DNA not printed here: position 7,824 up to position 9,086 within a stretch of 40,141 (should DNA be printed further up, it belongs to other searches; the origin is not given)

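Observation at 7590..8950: Sharp low-GC island carrying a DndB-like DGQHR protein plus a 56-aa partner ORF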

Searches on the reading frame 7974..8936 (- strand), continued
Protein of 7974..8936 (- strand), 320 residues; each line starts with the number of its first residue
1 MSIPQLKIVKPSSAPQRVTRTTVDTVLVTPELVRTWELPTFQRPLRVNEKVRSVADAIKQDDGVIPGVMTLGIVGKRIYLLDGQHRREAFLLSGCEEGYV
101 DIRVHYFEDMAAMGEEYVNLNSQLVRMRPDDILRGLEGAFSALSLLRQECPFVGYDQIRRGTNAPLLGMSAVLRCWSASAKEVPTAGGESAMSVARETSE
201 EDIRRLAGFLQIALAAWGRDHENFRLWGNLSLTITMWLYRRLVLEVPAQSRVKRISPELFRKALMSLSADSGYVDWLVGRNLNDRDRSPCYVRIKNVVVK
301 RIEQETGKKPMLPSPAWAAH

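Call 42: fold_search(model_id=the predicted structure, library=pdb)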
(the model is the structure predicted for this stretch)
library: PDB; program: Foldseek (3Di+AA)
matches with E <= 10: 173; with E <= 0.001: 1
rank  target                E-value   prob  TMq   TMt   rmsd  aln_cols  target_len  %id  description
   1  5k5d_B                3.6e-04  1.00  0.28  0.33  17.0       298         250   12  Structure of the C2221 form of Pnob8-like ParB-N domain (released 2016-06-15)
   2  5k5d_C                2.3e-03  0.99  0.29  0.35  16.5       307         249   11  Structure of the C2221 form of Pnob8-like ParB-N domain (released 2016-06-15)
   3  5k5d_A                2.5e-03  0.99  0.28  0.34  13.1       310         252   10  Structure of the C2221 form of Pnob8-like ParB-N domain (released 2016-06-15)
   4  7ol9_B                2.7e-03  1.00  0.25  0.38  15.4       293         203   12  Crystal structure of C-terminally truncated Bacillus subtilis nucleoid occlusion protein (Noc) complexed to the Noc-bi (released 2022-03-09)
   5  5k5a                  5.2e-03  0.97  0.29  0.33  14.1       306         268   13  Structure of the pNOB8-like ParB N-domain (released 2016-06-15)
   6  6sdk_A                6.3e-03  0.99  0.23  0.35  14.6       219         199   10  Crystal structure of bacterial ParB dimer bound to CDP (released 2019-10-23)
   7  7nfu_B                6.6e-03  1.00  0.29  0.40  11.1       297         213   12  Crystal structure of C-terminally truncated Geobacillus thermoleovorans nucleoid occlusion protein Noc (released 2021-02-17)
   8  7bnk_B                6.6e-03  0.99  0.25  0.39  16.8       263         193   10  Crystal structure of ParB from Myxococcus xanthus bound to CDP and Monothiophosphate (released 2021-09-08)
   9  7bnr_B                6.6e-03  0.99  0.25  0.38  17.4       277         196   12  Crystal structure of a ParB Q52A mutant from Myxococcus xanthus bound to CTPyS (released 2021-09-08)
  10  7bm8_A                8.4e-03  1.00  0.26  0.42  15.5       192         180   14  Crystal structure of the C-terminally truncated chromosome-partitioning protein ParB from Caulobacter crescentus compl (released 2021-04-28)
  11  6sdk_B                8.8e-03  0.99  0.26  0.40  16.4       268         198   11  Crystal structure of bacterial ParB dimer bound to CDP (released 2019-10-23)
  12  7bnr_A                9.2e-03  0.99  0.25  0.38  16.8       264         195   11  Crystal structure of a ParB Q52A mutant from Myxococcus xanthus bound to CTPyS (released 2021-09-08)
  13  6ryk_B                9.7e-03  1.00  0.25  0.53  14.3       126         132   18  Crystal structure of the ParB-like protein PadC (released 2020-01-22)
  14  7bnk_A                1.0e-02  0.99  0.25  0.38  16.5       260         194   10  Crystal structure of ParB from Myxococcus xanthus bound to CDP and Monothiophosphate (released 2021-09-08)
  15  7ng0                  1.2e-02  0.99  0.26  0.41  15.7       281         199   12  Crystal structure of N- and C-terminally truncated Geobacillus thermoleovorans nucleoid occlusion protein Noc (released 2021-02-17)
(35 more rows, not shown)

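Call 43: fold_search(model_id=the predicted structure, library=viral)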
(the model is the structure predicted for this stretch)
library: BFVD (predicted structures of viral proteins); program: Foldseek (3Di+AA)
matches with E <= 10: 314; with E <= 0.001: 33
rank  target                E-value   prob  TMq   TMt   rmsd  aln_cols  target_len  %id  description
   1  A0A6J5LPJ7            2.4e-22  1.00  0.54  0.57  14.2       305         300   33  Uncharacterized protein [uncultured Caudovirales phage]
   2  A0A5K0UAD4            3.2e-06  1.00  0.46  0.34   7.2       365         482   10  GmrSD restriction endonucleases N-terminal domain-containing protein [Yasminevirus sp. GU-2018]
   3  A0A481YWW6            4.3e-06  1.00  0.31  0.37  14.5       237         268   19  DNA-sulfur modification-associated protein [Marseillevirus LCMAC202]
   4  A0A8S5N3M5            9.7e-06  1.00  0.46  0.50   7.2       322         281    9  Occlusion protein [Siphoviridae sp. ctRuT6]
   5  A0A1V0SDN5            1.6e-05  1.00  0.50  0.43   7.8       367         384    8  GmrSD restriction endonucleases N-terminal domain-containing protein [Indivirus ILV1]
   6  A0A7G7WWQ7            1.7e-05  1.00  0.30  0.30  17.1       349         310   14  (no name in the UniProt tables at hand)
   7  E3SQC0                1.9e-05  1.00  0.27  0.25  15.7       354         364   11  Uncharacterized protein [Synechococcus phage Syn19]
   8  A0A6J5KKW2            1.9e-05  1.00  0.24  0.24  18.0       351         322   16  Uncharacterized protein [uncultured Caudovirales phage]
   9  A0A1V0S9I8            2.6e-05  1.00  0.49  0.44   9.1       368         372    8  GmrSD restriction endonucleases N-terminal domain-containing protein [Catovirus CTV1]
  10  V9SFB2                2.8e-05  1.00  0.42  0.44   9.8       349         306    9  Putative nuclease [Tunisvirus fontaine2]
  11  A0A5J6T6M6            3.6e-05  1.00  0.26  0.28  15.9       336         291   17  Helix-turn-helix DNA binding domain protein [Mycobacterium phage Mercurio]
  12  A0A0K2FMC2            4.6e-05  1.00  0.53  0.41  12.4       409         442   11  (no name in the UniProt tables at hand)
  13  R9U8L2                4.8e-05  1.00  0.27  0.25  18.1       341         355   14  (no name in the UniProt tables at hand)
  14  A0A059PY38            9.0e-05  1.00  0.31  0.27  11.7       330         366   13  Uncharacterized protein [Anabaena phage A-4L]
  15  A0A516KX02            1.2e-04  1.00  0.43  0.52   7.1       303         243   12  (no name in the UniProt tables at hand)
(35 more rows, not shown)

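Call 46: search_protein_families(library=pfam, alignment_id=A2, max_evalue=0.001)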
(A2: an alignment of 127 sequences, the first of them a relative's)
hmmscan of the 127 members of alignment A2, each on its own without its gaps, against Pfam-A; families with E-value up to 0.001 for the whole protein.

A. member 1, L001:4010-4741:- (244 aa): 0 families

B. families by the number of members that match (of 127 scanned): 48 families (the first 25 are shown)
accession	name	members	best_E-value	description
PF03837.19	RecT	3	1.4e-44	RecT family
PF13560.12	HTH_31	3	5.7e-09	Helix-turn-helix domain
PF00476.26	DNA_pol_A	2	1.2e-74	DNA polymerase family A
PF00589.27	Phage_integrase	2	1.4e-18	Phage integrase family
PF00293.34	NUDIX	2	1.8e-13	NUDIX domain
PF12728.13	HTH_17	2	1.3e-12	Helix-turn-helix domain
PF01381.28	HTH_3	2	1.1e-09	Helix-turn-helix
PF14815.12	NUDIX_4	2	2.7e-08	NUDIX domain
PF01612.26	DNA_pol_A_exo1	2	9.6e-07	3'-5' exonuclease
PF12844.13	HTH_19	2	6.8e-06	Helix-turn-helix domain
PF00092.34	VWA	2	6.8e-06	von Willebrand factor type A domain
PF07505.17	DUF5131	1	9.9e-84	Protein of unknown function (DUF5131)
PF06420.17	Mgm101p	1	3.8e-39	Mitochondrial genome maintenance MGM101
PF01712.25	dNK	1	7.2e-35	Deoxynucleoside kinase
PF05772.17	NinB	1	2.7e-31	NinB protein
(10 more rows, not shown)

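Call 47: find_encoding_contigs(protein=P0001, flank=10000, max_places=3)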
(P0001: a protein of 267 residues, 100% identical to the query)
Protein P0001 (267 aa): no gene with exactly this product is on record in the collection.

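Call 57: search_protein_representatives(alignment_id=A1)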
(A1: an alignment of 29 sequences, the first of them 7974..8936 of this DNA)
Query: 29 sequences, 319 profile positions. Proteins with E-value up to 0.001 (for the whole library): 346; up to 1e-10: 259; up to 1e-30: 186. The best 150 are listed.
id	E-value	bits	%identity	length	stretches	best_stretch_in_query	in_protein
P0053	1.8e-151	519.9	-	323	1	2-318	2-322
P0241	3.9e-142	489.2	-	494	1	6-313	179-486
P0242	4.0e-131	453.0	-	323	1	5-318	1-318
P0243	1.4e-128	444.7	-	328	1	2-318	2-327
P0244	2.1e-127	440.8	-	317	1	9-317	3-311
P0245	1.5e-125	434.7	-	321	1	4-317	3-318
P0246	3.3e-122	423.7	-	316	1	9-317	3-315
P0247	6.0e-120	416.3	-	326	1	10-318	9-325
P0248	1.4e-119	415.1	-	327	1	17-316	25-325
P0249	4.0e-117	407.1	-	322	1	12-317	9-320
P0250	2.0e-116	404.7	-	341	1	11-317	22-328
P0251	2.0e-116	404.7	-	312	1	11-316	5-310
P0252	5.1e-115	400.1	-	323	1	5-316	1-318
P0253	2.1e-114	398.1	-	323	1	12-316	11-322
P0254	6.8e-113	393.2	-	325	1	13-317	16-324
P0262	5.3e-108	377.1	-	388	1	14-318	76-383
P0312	7.4e-89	314.2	-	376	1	30-317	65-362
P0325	1.1e-83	297.1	-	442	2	16-317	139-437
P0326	1.4e-83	296.9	-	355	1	3-174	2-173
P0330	2.7e-81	289.4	-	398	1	19-317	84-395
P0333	3.8e-81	288.8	-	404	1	32-317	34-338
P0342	8.8e-78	277.8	-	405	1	19-317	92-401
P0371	5.3e-60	219.4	-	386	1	13-317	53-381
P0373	6.8e-60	219.0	-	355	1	16-314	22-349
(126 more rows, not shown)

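Call 59: search_protein_families(library=pfam, proteins=[P0241, P0325, P0330, P0342, P0262, P0333, P0371, P0312, P0326, P0373], max_evalue=0.01)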
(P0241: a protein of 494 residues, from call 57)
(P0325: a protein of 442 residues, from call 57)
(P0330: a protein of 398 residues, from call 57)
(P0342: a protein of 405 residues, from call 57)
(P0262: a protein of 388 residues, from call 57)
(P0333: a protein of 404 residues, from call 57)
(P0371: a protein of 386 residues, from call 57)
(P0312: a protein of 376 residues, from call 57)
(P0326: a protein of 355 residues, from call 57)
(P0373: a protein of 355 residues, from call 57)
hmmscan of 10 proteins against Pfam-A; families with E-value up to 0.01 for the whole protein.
P0241 (494 aa): 2 families
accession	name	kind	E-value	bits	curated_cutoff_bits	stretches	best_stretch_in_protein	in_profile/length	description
PF24746.1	DUF7694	-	4.8e-13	49.2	27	1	61-119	6-65/66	Domain of unknown function (DUF7694)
PF03235.19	GmrSD_N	-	0.00088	19.9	33.2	0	208-264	12-73/199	GmrSD restriction endonuclease, N-terminal domain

P0325 (442 aa): 0 families

P0330 (398 aa): 0 families

P0342 (405 aa): 1 family
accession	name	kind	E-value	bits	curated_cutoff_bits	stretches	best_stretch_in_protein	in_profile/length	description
PF03235.19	GmrSD_N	-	0.0034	18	33.2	0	108-175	12-78/199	GmrSD restriction endonuclease, N-terminal domain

P0262 (388 aa): 0 families

P0333 (404 aa): 0 families

P0371 (386 aa): 0 families

P0312 (376 aa): 0 families

P0326 (355 aa): 1 family
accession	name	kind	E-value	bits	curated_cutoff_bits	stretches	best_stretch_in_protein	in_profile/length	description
PF03235.19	GmrSD_N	-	0.0091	16.6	33.2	0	34-89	12-72/199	GmrSD restriction endonuclease, N-terminal domain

P0373 (355 aa): 0 families

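Call 68: search_protein_families(library=pfam, proteins=[L047:828-1745:+, L048:7938-8822:+, L049:7962-9266:+, L050:5863-6597:+, L052:7647-8537:+, L053:6964-7470:+, P0325, P0330], max_evalue=0.1)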
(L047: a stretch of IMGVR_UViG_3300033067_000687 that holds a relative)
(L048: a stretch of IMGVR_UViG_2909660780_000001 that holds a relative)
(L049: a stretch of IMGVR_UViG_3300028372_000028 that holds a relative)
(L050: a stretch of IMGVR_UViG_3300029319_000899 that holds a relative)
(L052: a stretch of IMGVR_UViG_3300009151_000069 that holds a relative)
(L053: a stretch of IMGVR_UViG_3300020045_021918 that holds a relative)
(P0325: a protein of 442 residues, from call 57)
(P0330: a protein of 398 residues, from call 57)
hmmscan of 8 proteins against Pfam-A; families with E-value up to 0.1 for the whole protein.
L047:828-1745:+ (306 aa): 0 families

L048:7938-8822:+ (295 aa): 0 families

L049:7962-9266:+ (435 aa): 5 families
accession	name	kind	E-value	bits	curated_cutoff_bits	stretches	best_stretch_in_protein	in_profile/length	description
PF14279.12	HNH_5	-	2.3e-09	37.5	27.5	1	358-405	1-48/56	HNH endonuclease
PF01844.29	HNH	-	8.6e-07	29.5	21.4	1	358-399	1-43/47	HNH endonuclease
PF03235.19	GmrSD_N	-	0.0005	20.7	33.2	1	27-167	12-120/199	GmrSD restriction endonuclease, N-terminal domain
PF13930.12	Endonuclea_NS_2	-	0.014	16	27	1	367-407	53-92/132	DNA/RNA non-specific endonuclease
PF14072.11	DndB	-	0.099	12.1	29.1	0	72-123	99-150/338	DNA-sulfur modification-associated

L050:5863-6597:+ (245 aa): 4 families
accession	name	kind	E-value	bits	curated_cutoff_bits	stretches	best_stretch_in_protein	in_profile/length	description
PF03235.19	GmrSD_N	-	0.018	15.6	33.2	1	28-212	27-191/199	GmrSD restriction endonuclease, N-terminal domain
PF14072.11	DndB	-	0.034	13.7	29.1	1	22-64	72-113/338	DNA-sulfur modification-associated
PF07315.17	DUF1462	-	0.059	14.1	25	0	25-61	50-86/93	Protein of unknown function (DUF1462)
PF11553.14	DUF3231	-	0.091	12.8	29.6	0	10-52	43-84/165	Protein of unknown function (DUF3231)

L052:7647-8537:+ (297 aa): 1 family
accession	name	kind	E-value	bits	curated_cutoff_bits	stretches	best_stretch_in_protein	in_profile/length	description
PF08990.16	Docking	-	0.015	15.5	20.9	1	218-233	2-17/29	Erythronolide synthase docking domain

L053:6964-7470:+ (169 aa): 0 families

P0325 (442 aa): 1 family
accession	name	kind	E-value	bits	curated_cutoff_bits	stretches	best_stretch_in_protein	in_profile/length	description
PF06121.19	DUF959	-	0.048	14.3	25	1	106-166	19-82/192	Domain of Unknown Function (DUF959)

P0330 (398 aa): 1 family
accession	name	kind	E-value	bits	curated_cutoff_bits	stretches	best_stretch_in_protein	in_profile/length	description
PF00458.25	WHEP-TRS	-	0.017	15.6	32.5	1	10-31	3-23/53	WHEP-TRS domain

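Call 69: find_encoding_contigs(protein=P0003, flank=6000, max_places=2)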
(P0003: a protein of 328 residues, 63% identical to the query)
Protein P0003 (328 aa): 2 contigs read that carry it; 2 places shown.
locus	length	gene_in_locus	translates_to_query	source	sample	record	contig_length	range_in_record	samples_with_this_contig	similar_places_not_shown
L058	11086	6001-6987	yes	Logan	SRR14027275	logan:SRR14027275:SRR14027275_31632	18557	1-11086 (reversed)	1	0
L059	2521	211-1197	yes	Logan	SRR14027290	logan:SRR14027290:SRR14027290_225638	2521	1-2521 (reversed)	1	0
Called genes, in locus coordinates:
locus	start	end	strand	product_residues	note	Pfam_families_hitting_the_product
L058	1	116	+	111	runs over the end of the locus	-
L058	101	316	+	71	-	-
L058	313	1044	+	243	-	PF01555:N6_N4_Mtase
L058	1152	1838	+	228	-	PF12898:Stc1 (faint), PF27269:YonG_N (faint)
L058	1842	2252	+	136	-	-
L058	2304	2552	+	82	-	-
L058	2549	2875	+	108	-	-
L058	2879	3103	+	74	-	-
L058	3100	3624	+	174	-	-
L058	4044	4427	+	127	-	-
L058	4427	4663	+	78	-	-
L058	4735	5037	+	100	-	-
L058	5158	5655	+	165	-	-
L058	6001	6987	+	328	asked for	-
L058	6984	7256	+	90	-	-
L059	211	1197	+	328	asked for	-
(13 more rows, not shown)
